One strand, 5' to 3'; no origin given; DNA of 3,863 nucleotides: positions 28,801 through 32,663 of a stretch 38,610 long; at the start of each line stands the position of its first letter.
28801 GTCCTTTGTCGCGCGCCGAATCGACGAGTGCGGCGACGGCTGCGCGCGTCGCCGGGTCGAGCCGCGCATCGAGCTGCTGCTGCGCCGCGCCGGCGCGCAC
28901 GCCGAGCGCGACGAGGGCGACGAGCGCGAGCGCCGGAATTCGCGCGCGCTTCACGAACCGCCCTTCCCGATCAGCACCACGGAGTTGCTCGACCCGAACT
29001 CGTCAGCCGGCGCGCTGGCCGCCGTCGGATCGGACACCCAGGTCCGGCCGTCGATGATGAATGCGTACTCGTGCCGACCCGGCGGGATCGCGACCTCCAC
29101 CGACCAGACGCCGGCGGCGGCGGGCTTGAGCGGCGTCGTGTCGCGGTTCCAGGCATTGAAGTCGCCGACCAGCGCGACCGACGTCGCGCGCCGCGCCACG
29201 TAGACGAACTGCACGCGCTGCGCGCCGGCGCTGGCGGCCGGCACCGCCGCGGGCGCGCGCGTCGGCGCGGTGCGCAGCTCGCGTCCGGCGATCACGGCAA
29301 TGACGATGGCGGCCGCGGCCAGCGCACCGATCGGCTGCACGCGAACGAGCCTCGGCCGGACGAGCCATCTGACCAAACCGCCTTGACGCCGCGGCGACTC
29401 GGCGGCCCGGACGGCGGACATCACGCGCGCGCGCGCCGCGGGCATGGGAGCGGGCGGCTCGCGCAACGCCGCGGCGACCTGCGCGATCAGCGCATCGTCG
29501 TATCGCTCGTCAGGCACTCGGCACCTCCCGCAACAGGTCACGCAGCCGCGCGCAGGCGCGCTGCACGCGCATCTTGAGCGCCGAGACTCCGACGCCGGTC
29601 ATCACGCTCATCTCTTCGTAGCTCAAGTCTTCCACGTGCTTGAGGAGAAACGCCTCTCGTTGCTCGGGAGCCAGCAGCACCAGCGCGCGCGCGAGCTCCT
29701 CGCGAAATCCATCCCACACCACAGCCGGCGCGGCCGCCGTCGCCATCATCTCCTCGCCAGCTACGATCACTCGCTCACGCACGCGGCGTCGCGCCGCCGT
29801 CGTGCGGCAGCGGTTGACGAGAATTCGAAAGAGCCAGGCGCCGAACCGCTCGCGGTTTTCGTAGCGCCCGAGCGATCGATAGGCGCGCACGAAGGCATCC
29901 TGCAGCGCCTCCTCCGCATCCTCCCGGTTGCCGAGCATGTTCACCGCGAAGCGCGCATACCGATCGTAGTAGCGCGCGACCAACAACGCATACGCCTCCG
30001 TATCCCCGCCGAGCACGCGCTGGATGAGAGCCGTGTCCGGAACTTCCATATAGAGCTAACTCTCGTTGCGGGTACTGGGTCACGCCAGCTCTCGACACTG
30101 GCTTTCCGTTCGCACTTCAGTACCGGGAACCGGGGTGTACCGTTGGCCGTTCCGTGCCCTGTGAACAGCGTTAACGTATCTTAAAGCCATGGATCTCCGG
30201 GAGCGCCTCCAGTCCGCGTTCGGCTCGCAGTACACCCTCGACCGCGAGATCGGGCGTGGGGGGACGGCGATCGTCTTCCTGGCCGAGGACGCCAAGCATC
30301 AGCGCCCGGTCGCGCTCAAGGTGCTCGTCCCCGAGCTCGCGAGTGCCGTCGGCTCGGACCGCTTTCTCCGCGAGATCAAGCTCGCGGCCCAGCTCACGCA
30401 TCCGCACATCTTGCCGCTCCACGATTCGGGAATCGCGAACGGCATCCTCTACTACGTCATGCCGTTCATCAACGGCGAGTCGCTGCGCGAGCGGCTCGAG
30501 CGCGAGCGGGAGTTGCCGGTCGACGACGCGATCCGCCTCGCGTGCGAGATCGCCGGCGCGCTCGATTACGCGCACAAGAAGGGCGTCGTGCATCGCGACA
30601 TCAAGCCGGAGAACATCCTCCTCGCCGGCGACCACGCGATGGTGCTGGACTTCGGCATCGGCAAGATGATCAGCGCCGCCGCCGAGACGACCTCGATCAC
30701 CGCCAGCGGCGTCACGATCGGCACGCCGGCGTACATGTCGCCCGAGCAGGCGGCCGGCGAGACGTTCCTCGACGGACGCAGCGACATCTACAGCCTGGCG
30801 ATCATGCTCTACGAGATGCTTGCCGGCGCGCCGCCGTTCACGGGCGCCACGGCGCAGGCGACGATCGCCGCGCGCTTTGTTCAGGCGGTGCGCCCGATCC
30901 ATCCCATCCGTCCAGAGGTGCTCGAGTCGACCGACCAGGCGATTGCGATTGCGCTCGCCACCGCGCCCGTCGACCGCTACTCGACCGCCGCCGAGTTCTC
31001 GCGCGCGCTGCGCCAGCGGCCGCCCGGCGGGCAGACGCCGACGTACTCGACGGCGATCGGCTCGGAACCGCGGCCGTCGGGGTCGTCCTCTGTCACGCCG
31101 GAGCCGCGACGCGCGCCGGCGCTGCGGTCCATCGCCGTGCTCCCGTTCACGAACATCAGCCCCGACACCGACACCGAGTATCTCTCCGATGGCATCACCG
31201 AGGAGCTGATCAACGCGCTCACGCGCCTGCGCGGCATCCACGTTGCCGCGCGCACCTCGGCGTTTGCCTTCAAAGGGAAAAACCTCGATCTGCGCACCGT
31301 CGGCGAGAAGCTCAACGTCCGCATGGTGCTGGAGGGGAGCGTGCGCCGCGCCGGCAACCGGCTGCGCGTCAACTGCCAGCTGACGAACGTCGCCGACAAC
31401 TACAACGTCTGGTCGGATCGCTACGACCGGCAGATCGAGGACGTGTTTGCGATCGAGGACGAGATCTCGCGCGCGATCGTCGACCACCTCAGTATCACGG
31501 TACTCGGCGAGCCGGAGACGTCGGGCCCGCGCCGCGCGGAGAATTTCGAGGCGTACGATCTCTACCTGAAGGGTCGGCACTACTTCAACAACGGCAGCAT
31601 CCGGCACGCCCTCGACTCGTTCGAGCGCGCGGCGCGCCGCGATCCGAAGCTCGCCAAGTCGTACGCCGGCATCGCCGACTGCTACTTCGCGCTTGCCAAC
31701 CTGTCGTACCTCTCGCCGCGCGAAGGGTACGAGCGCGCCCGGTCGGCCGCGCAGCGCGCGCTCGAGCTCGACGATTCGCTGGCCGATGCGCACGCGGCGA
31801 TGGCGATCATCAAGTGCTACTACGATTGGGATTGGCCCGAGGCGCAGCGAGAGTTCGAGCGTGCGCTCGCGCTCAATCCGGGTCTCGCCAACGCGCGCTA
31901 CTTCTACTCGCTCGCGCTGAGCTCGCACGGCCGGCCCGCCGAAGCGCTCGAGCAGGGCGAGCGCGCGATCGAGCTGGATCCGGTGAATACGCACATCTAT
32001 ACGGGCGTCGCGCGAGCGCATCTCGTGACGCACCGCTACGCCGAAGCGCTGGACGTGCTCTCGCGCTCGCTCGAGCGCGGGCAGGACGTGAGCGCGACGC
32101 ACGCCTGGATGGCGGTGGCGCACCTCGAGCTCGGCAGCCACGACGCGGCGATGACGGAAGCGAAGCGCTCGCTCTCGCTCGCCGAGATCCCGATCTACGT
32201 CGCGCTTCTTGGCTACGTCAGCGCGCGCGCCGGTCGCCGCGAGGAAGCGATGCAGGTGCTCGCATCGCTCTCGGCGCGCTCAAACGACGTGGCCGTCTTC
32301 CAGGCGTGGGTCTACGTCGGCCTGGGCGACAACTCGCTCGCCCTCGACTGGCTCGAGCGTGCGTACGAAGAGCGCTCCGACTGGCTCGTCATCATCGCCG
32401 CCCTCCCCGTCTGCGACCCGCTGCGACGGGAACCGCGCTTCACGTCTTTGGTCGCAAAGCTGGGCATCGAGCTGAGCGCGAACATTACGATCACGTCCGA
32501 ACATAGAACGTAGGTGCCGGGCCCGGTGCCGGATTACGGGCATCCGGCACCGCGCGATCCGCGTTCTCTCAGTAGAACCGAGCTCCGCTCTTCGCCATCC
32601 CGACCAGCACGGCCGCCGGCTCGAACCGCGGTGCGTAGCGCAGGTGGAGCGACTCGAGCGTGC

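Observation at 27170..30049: Second ECF operon: sigma, anti-sigma with CBM48-like domain, Ala-rich secreted protein, and envelope protein with a second CBM48-like domain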

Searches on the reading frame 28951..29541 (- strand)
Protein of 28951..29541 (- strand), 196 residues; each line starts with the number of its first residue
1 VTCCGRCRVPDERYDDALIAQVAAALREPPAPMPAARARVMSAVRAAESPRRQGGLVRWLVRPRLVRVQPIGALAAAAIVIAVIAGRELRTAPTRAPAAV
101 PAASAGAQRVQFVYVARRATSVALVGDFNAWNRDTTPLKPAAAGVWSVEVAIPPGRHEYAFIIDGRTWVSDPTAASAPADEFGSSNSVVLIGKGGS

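Call 3: search_protein_families(library=pfam, proteins=[window:28951-29541:-], max_evalue=1)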
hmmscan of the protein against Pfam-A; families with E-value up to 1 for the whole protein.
window:28951-29541:- (196 aa): 4 families
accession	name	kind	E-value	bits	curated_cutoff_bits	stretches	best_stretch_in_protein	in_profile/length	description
PF16561.11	AMPK1_CBM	-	1.2e-09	38.7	26.8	1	118-191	10-79/85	Glycogen recognition site of AMP-activated protein kinase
PF02922.24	CBM_48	-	1.4e-09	38.6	22.4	1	106-172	10-81/83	Carbohydrate-binding module 48 (Isoamylase N-terminal domain)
PF03372.29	Exo_endo_phos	-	0.013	15.7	24.5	1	76-172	115-183/225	Endonuclease/Exonuclease/phosphatase family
PF00223.24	PsaA_PsaB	-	0.14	10.8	23.3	1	102-148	41-87/711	Photosystem I psaA/psaB protein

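Call 4: search_protein_families(library=ncbifam, proteins=[window:28951-29541:-], max_evalue=1)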
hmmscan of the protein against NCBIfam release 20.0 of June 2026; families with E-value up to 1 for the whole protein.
window:28951-29541:- (196 aa): 7 families
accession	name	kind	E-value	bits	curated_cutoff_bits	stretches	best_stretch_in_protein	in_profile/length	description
NF008967.0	PRK12313.1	equivalog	1.2e-07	30.5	577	1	104-165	34-95/633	1,4-alpha-glucan branching protein GlgB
NF003811.1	PRK05402.1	equivalog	1.8e-06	26.8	741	1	99-175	20-102/619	1,4-alpha-glucan branching protein GlgB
NF011294.0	PRK14706.1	equivalog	6.2e-06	24.7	1284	1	98-162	31-95/642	1,4-alpha-glucan branching enzyme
NF009221.0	PRK12568.1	equivalog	8.3e-06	24.1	1270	1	99-174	144-223/745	1,4-alpha-glucan branching enzyme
NF052375.1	antisigma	equivalog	0.0019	18.2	100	1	19-111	39-130/217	anti-sigma factor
TIGR01515.1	branching_enzym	equivalog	0.0051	15.4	463.95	1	103-150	23-71/607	1,4-alpha-glucan branching enzyme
TIGR02402.1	trehalose_TreZ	equivalog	0.016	13.5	538.8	1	131-187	17-74/545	malto-oligosyltrehalose trehalohydrolase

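Call 49: search_solved_structures(query=A3, max_evalue=1, show_alignments=3)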
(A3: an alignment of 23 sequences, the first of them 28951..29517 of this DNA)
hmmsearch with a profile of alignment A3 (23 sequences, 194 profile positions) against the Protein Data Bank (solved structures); distinct sequences matched with E-value up to 1: 58.
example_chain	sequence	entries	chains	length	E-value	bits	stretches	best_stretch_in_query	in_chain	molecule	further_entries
1z0n_A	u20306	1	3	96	1.4e-11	47.9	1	117-192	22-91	5'-AMP-activated protein kinase, beta-1 subunit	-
1z0m_A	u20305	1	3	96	1.9e-11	47.4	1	117-192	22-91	5'-AMP-activated protein kinase, beta-1 subunit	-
6e4t_B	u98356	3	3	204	8.1e-11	45.4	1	117-192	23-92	5'-AMP-activated protein kinase subunit beta-1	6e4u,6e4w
4yef_A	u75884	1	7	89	9.8e-11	45.1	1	117-189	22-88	5'-AMP-activated protein kinase subunit beta-1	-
4qfg_B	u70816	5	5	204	1.5e-10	44.5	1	117-192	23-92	5'-AMP-activated protein kinase subunit beta-1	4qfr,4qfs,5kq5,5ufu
4zhx_B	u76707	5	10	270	1.6e-10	44.4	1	115-192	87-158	5'-AMP-activated protein kinase subunit beta-1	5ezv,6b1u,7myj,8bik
4cfe_B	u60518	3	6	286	1.8e-10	44.2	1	115-192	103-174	5'-AMP-ACTIVATED PROTEIN KINASE SUBUNIT BETA-1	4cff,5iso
5t5t_B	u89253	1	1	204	2.5e-10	43.8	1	117-192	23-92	5'-AMP-activated protein kinase subunit beta-1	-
6c9f_B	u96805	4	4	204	2.6e-10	43.7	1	117-192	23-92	5'-AMP-activated protein kinase subunit beta-1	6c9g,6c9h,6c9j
2f15_A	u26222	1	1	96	2.8e-10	43.6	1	117-192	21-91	5'-AMP-activated protein kinase, beta-2 subunit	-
2lu3_A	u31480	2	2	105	3.1e-10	43.5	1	116-192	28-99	5'-AMP-activated protein kinase subunit beta-2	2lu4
1m7x_A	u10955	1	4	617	6.5e-10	42.4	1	93-159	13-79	1,4-alpha-glucan Branching Enzyme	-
8sdb_A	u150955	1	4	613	8.3e-10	42.1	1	95-159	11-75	1,4-alpha-glucan branching enzyme GlgB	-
4lpc_A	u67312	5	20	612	8.8e-10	42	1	95-159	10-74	1,4-alpha-glucan branching enzyme GlgB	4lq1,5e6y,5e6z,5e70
4y0g_A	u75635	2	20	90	1e-09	41.8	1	117-189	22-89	5'-AMP-activated protein kinase subunit beta-2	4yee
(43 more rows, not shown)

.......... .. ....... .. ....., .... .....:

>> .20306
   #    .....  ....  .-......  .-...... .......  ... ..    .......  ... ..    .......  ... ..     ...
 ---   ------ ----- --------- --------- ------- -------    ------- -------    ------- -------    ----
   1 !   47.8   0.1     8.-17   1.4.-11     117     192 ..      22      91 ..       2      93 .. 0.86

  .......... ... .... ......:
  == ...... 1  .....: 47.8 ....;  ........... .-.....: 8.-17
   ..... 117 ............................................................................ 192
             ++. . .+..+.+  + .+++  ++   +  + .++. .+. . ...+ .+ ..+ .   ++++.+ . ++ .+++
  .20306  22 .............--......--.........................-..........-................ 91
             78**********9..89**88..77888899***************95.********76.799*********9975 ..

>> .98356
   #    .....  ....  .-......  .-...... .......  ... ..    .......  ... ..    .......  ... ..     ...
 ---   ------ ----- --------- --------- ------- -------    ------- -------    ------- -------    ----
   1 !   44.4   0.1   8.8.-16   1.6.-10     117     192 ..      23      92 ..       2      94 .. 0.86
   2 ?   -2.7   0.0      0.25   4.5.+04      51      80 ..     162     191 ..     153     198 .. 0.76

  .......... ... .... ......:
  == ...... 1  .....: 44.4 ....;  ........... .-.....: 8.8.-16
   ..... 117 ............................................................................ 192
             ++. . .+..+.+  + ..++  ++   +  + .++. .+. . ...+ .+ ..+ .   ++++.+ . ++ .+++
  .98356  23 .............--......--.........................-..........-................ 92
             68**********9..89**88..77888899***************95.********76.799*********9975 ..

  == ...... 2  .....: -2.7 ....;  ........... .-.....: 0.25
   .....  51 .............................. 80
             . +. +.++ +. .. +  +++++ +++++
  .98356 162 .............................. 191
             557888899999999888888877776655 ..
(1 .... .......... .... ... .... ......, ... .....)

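Call 50: search_protein_families(library=pfam, alignment_id=A3, max_evalue=1)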
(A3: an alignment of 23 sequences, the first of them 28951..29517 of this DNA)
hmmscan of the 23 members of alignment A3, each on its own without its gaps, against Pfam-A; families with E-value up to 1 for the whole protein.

A. member 1, window:28951-29517:- (188 aa): 4 families
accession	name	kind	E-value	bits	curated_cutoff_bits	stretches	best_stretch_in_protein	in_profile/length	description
PF16561.11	AMPK1_CBM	-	1.1e-09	38.8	26.8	1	110-183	10-79/85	Glycogen recognition site of AMP-activated protein kinase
PF02922.24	CBM_48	-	1.3e-09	38.7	22.4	1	98-164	10-81/83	Carbohydrate-binding module 48 (Isoamylase N-terminal domain)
PF03372.29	Exo_endo_phos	-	0.013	15.8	24.5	1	68-164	115-183/225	Endonuclease/Exonuclease/phosphatase family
PF00223.24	PsaA_PsaB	-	0.13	10.9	23.3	1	94-140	41-87/711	Photosystem I psaA/psaB protein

B. families by the number of members that match (of 23 scanned): 16 families
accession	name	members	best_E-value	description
PF02922.24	CBM_48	23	2.6e-12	Carbohydrate-binding module 48 (Isoamylase N-terminal domain)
PF16561.11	AMPK1_CBM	23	4e-12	Glycogen recognition site of AMP-activated protein kinase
PF22058.2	X25_BaPul_like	8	0.01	Pullulanase X25 domain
PF03372.29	Exo_endo_phos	4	0.0083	Endonuclease/Exonuclease/phosphatase family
PF22019.2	GlgB_N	3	0.0033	alpha-1,4-glucan branching enzyme GlgB, N-terminal domain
PF25354.1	Ig_NUP210_16th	1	0.003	NUP210-like, Ig-like domain 16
PF19814.4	DUF6297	1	0.0086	Family of unknown function (DUF6297)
PF22068.2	Androglobin_II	1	0.0096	Androglobin, domain II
PF11239.13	DUF3040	1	0.014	Protein of unknown function (DUF3040)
PF16760.10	CBM53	1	0.061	Starch/carbohydrate-binding module (family 53)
PF20444.3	DUF6703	1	0.067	Family of unknown function (DUF6703)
PF06522.17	B12D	1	0.081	NADH-ubiquinone reductase complex 1 MLRQ subunit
PF18156.6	pPIWI_RE_Y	1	0.12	pPIWI_RE three-gene island domain Y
PF00223.24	PsaA_PsaB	1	0.13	Photosystem I psaA/psaB protein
PF03707.21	MHYT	1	0.16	Bacterial signalling protein N terminal repeat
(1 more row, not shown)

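Call 57: find_homologous_proteins(query=A3, max_evalue=0.001)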
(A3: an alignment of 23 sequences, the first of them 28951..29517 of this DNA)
Query A3 (23 sequences) (188 aa, profile of the alignment): 1739 proteins with E <= 0.001 among 8000 candidates; the best 120 are listed.
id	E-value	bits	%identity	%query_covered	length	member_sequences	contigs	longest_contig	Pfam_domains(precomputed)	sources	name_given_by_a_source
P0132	1.2e-71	259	43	100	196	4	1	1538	PF02922.25,PF16561.12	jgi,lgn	-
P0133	1.2e-70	255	43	94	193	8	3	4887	PF02922.25,PF16561.12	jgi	jgi:hypothetical protein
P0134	1.5e-70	255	49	97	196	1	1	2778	PF02922.25,PF16561.12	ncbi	-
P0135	1.9e-70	255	49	95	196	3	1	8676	PF02922.25,PF16561.12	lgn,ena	-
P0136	4.5e-70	253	46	98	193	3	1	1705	PF02922.25,PF16561.12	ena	-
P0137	7.3e-70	253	46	98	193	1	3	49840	PF02922.25,PF16561.12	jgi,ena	jgi:hypothetical protein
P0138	9.8e-70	252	45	98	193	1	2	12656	PF02922.25,PF16561.12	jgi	jgi:hypothetical protein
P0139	1.0e-69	252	46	98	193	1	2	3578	PF02922.25,PF16561.12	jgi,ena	-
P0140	1.8e-69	252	46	98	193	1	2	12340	PF02922.25,PF16561.12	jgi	jgi:hypothetical protein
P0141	4.6e-69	250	47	98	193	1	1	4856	PF02922.25,PF16561.12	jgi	-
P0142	2.0e-68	248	46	96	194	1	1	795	PF02922.25,PF16561.12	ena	-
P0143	2.0e-68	248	46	97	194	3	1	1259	PF02922.25,PF16561.12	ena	-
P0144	3.1e-68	247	46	100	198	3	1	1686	PF02922.25,PF16561.12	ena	-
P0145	3.4e-68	247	48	94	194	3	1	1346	PF02922.25,PF16561.12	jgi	jgi:hypothetical protein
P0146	4.3e-68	247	44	97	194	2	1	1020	PF02922.25,PF16561.12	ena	-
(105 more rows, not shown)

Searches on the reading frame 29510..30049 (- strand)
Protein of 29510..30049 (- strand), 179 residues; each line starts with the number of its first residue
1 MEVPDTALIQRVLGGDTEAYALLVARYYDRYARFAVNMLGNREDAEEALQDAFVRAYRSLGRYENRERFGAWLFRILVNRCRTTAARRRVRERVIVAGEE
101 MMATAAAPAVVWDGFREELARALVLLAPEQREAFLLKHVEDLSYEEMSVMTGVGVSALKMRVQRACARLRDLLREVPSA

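Call 3: search_protein_families(library=pfam, proteins=[window:29510-30049:-], max_evalue=1)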
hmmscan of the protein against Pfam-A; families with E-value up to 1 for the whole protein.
window:29510-30049:- (179 aa): 6 families
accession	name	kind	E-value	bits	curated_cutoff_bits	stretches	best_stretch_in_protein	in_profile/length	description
PF04542.20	Sigma70_r2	-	2.4e-15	56.5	24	1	23-89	1-69/71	Sigma-70 region 2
PF08281.18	Sigma70_r4_2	-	1.7e-13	50.4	25.7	1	116-169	1-54/54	Sigma-70, region 4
PF07638.17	Sigma70_ECF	-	4.1e-06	27.2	21.1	1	6-171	5-181/185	ECF sigma factor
PF04545.22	Sigma70_r4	-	6.3e-05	22.9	24.1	1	122-170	1-49/50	Sigma-70, region 4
PF22233.2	PhyR_sigma-like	-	0.0023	18.1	27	1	126-166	4-44/50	Response regulator PhyR, sigma-like domain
PF13174.12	TPR_6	-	0.056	14.6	26.3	0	154-178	7-32/33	Tetratricopeptide repeat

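Call 4: search_protein_families(library=ncbifam, proteins=[window:29510-30049:-], max_evalue=1)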
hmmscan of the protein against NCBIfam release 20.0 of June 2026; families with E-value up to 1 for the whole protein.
window:29510-30049:- (179 aa): 96 families (the best 25 are shown)
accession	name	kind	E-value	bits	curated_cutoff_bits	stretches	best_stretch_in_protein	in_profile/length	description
NF007225.0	PRK09643.1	equivalog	1.6e-29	103.1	190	1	2-176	11-185/204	RNA polymerase sigma factor SigM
NF004113.0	PRK05602.1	equivalog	1.4e-27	96.7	208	1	3-176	30-204/211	RNA polymerase sigma factor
NF007223.0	PRK09641.1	equivalog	3e-26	92.4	209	1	2-175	2-186/187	RNA polymerase sigma factor SigW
NF009166.1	PRK12513.1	equivalog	1.6e-25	90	206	1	4-175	8-188/193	RNA polymerase sigma factor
TIGR02948.1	SigW_bacill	equivalog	4.8e-25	88.7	243.1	1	2-176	2-187/187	RNA polymerase sigma factor SigW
TIGR02983.1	SigE-fam_strep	subfamily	1.1e-24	87.1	141.55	1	17-175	5-160/162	SigE family RNA polymerase sigma factor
NF007229.0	PRK09647.1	equivalog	5.5e-23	81.5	265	1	21-175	47-204/220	RNA polymerase sigma factor SigE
NF008888.0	PRK11922.1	equivalog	1.7e-22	80.2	204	1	4-174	16-197/231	RNA polymerase sigma factor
NF007222.0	PRK09640.1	equivalog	4.3e-22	78.6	194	1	11-175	19-184/188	RNA polymerase sigma factor SigX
NF007216.0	PRK09638.1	equivalog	7e-22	78.1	194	1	4-171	4-172/180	RNA polymerase sigma factor SigY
TIGR02937.1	sigma70-ECF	superfamily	1.4e-21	76.8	42.9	1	19-172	2-164/165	sigma-70 family RNA polymerase sigma factor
NF009190.0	PRK12538.1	equivalog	2.8e-21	76.3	303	1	5-175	50-221/233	RNA polymerase sigma factor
TIGR02985.1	Sig70_bacteroi1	subfamily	6.3e-21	75.3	126.4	1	19-172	2-161/162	RNA polymerase sigma-70 factor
NF009176.0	PRK12524.1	equivalog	7.7e-21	74.8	264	1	3-167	11-178/196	RNA polymerase sigma factor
TIGR02939.1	RpoE_Sigma70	equivalog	9.1e-20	71.5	236.15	1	5-170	7-183/190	RNA polymerase sigma factor RpoE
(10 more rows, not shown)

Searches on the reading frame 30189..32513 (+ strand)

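Call 54: search_protein_families(library=pfam, proteins=[window:30189-32513:+], max_evalue=0.001)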
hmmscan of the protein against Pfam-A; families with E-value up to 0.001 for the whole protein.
window:30189-32513:+ (774 aa): 14 families
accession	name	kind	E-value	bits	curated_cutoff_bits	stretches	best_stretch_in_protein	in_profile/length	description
PF00069.31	Pkinase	-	1.3e-44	153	31.7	1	15-232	1-212/263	Protein kinase domain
PF07714.23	PK_Tyr_Ser-Thr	-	3.4e-29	102.4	23.1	1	16-227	2-215/258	Protein tyrosine and serine/threonine kinase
PF07719.23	TPR_2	-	1.6e-15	56.3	27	0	456-487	2-33/34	Tetratricopeptide repeat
PF14559.12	TPR_19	-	1.6e-12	48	25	1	580-645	4-67/68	Tetratricopeptide repeat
PF13432.12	TPR_16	-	3.2e-12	47.1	32.7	1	548-599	12-63/65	Tetratricopeptide repeat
PF13428.12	TPR_14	-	1.3e-10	41.3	23.5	0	568-609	2-43/44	Tetratricopeptide repeat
PF13424.12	TPR_12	-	1.4e-10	41.6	30.1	0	548-597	18-75/77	Tetratricopeptide repeat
PF13181.12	TPR_8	-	9.3e-10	38.3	25.7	0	458-487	4-33/34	Tetratricopeptide repeat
PF00515.34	TPR_1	-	3.3e-09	36.6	27.8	0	458-487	4-33/34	Tetratricopeptide repeat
PF12895.13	ANAPC3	-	3.9e-09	37.1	27.2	1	556-626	12-81/82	Anaphase-promoting complex, cyclosome, subunit 3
PF13431.12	TPR_17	-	2.1e-08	34.2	24.4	0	556-588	2-34/34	Tetratricopeptide repeat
PF13414.12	TPR_11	-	2.7e-06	27.4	26.8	0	462-501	1-40/42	TPR repeat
PF01636.29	APH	-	2.3e-05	24.7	23.2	0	114-177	147-216/239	Phosphotransferase enzyme family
PF23914.1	TPR_CcmH_CycH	-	8.2e-05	22.9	42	0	580-657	63-143/158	Cytochrome c-type biogenesis protein H TPR domain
